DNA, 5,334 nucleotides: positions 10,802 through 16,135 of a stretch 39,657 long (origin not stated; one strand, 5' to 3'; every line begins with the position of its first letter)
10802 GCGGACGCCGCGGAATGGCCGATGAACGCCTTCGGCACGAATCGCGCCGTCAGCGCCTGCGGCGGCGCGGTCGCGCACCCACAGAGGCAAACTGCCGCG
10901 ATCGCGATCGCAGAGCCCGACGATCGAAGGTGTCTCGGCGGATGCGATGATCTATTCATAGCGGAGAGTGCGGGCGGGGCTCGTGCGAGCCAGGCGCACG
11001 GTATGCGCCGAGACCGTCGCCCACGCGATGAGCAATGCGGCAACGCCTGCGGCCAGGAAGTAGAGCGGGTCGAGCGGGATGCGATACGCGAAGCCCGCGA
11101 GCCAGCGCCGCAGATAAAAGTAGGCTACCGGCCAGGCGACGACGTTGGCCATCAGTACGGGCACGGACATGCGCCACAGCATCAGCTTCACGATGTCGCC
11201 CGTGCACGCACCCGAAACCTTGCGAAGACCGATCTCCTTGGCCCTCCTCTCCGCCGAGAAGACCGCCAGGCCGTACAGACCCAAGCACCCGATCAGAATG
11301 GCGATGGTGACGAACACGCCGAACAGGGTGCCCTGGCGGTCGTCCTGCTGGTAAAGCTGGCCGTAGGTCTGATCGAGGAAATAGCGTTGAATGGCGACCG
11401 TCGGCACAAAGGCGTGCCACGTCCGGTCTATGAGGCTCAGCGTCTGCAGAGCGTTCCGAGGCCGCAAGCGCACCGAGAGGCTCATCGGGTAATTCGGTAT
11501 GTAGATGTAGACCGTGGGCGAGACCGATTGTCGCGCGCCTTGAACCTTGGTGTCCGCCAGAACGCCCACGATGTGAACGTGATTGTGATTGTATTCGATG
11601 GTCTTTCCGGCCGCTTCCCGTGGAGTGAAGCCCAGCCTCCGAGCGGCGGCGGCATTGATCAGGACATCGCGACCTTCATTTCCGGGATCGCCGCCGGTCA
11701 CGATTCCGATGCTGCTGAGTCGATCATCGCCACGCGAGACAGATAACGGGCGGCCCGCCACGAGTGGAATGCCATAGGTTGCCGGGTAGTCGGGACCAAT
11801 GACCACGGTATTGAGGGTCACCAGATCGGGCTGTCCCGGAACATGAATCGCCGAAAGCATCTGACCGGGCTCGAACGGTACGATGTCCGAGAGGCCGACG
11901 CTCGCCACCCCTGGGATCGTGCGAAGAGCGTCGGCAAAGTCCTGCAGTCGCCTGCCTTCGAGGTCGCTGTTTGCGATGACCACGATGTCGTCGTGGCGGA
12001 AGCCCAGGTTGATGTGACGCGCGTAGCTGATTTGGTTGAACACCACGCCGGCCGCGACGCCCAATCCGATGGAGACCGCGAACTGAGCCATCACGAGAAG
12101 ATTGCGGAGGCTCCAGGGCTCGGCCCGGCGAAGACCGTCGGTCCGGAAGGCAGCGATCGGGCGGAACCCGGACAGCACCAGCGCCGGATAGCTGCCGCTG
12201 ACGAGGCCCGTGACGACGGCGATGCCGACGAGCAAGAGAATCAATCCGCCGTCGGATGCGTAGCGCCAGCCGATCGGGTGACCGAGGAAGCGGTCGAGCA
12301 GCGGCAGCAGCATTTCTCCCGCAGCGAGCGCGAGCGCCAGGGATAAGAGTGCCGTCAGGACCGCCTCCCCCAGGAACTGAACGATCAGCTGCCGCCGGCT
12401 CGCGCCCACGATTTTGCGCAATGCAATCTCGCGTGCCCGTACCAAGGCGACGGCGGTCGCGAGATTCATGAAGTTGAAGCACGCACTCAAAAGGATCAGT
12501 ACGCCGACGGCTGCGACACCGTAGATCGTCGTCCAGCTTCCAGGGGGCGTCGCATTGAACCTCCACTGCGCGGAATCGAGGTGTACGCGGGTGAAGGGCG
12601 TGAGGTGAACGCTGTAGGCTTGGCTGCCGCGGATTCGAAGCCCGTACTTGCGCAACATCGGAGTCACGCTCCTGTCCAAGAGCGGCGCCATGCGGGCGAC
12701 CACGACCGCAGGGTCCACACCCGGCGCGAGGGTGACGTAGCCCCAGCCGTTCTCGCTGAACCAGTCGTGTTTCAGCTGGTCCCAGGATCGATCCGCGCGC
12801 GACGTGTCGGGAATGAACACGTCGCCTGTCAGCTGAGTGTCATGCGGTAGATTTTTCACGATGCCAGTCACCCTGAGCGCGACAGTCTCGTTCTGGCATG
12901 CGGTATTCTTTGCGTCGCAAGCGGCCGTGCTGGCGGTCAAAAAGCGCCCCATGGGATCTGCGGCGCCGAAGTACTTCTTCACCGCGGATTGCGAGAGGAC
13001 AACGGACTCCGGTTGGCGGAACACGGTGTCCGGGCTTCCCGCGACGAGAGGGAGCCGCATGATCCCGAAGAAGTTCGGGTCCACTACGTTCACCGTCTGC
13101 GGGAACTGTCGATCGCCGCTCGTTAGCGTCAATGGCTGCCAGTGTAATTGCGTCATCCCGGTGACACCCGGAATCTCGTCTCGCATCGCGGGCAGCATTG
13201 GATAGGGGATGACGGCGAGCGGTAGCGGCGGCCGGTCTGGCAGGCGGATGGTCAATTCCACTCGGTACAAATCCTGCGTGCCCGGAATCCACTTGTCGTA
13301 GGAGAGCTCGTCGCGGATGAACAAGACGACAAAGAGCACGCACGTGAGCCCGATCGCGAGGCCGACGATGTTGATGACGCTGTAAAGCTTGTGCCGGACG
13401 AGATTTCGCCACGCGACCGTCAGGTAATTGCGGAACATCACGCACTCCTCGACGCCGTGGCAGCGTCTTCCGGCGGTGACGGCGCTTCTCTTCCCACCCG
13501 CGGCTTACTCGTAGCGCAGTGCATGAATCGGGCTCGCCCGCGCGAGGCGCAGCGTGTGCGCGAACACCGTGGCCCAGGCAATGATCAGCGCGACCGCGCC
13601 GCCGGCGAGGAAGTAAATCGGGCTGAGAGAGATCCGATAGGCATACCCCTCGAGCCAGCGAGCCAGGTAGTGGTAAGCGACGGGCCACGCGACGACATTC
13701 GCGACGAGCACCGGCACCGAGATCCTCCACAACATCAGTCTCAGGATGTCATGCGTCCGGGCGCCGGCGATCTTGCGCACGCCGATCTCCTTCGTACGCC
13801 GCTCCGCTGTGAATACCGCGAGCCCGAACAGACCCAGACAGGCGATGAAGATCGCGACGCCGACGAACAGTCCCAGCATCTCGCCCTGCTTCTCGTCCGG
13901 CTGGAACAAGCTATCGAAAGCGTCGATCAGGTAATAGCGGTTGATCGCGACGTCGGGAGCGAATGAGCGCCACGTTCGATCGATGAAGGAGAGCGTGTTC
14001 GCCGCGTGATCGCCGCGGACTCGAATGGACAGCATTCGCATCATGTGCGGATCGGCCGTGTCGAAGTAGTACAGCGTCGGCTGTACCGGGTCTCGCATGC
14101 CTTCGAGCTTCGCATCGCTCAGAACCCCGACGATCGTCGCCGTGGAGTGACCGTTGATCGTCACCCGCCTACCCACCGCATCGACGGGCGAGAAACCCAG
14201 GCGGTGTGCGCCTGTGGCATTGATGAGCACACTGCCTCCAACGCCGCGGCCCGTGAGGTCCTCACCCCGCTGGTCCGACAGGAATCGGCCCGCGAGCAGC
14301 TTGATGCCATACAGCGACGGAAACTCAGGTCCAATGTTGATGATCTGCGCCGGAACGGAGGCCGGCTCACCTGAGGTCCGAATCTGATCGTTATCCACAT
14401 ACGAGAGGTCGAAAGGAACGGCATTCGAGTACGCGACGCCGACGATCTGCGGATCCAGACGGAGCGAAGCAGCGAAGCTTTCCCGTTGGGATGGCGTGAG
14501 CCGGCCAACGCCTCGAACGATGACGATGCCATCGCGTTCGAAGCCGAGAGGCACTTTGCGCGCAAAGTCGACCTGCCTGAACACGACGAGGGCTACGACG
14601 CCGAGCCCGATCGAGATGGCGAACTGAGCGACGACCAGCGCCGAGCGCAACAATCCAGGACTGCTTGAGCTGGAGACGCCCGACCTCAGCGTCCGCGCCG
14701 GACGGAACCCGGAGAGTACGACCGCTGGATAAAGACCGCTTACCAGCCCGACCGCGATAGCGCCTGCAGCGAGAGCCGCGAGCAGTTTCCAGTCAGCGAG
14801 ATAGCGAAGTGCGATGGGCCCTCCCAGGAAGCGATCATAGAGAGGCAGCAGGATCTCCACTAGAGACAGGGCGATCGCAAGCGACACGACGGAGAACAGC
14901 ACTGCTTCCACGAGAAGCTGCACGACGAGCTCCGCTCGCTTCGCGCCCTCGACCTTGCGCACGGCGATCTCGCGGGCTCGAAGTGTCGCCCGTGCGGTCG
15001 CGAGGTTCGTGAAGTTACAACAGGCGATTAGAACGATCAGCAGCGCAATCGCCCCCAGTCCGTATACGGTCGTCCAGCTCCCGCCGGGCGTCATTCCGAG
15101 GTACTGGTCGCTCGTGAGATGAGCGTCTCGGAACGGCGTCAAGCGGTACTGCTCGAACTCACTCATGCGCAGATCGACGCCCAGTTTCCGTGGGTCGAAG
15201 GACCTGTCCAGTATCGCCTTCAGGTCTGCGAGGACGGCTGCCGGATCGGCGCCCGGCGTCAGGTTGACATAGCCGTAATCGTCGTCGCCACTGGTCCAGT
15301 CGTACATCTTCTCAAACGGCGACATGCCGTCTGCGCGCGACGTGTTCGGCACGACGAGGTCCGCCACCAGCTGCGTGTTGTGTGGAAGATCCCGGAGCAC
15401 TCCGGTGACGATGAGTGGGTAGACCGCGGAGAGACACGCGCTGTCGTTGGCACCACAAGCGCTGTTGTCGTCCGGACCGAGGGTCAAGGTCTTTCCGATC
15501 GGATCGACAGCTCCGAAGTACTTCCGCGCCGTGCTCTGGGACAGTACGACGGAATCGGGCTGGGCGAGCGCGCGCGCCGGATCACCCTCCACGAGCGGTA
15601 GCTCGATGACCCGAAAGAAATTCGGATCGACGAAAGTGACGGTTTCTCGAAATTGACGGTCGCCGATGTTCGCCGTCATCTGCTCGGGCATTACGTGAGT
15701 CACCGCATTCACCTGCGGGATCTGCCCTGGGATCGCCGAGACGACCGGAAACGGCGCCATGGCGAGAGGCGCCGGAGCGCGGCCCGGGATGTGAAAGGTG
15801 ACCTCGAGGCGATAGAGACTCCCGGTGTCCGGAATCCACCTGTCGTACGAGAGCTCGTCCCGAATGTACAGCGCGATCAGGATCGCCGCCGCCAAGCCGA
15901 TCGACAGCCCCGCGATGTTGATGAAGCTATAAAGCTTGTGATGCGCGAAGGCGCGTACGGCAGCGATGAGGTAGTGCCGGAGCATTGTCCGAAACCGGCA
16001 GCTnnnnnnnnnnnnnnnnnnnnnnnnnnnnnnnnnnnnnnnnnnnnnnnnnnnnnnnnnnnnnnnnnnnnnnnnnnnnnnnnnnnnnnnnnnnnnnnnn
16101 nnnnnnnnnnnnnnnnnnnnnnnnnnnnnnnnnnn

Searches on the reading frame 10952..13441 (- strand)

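Call 9: search_protein_families(library=pfam, proteins=[window:10952-13441:-])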
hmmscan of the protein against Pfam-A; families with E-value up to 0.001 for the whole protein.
window:10952-13441:- (829 aa): 2 families
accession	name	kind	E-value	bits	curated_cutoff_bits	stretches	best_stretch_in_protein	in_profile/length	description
PF12704.14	MacB_PCD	-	1.1e-31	111.2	27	2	21-252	1-205/207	MacB-like periplasmic core domain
PF02687.27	FtsX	-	2.2e-25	89.5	25.5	2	311-424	2-116/120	FtsX-like permease C-terminal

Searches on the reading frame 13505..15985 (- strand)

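Call 9: search_protein_families(library=pfam, proteins=[window:13505-15985:-])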
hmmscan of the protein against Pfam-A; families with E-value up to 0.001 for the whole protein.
window:13505-15985:- (826 aa): 2 families
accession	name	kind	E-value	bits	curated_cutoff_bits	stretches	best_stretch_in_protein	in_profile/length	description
PF12704.14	MacB_PCD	-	1.1e-38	134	27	2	20-257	1-206/207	MacB-like periplasmic core domain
PF02687.27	FtsX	-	4e-23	82.2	25.5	2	312-424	2-115/120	FtsX-like permease C-terminal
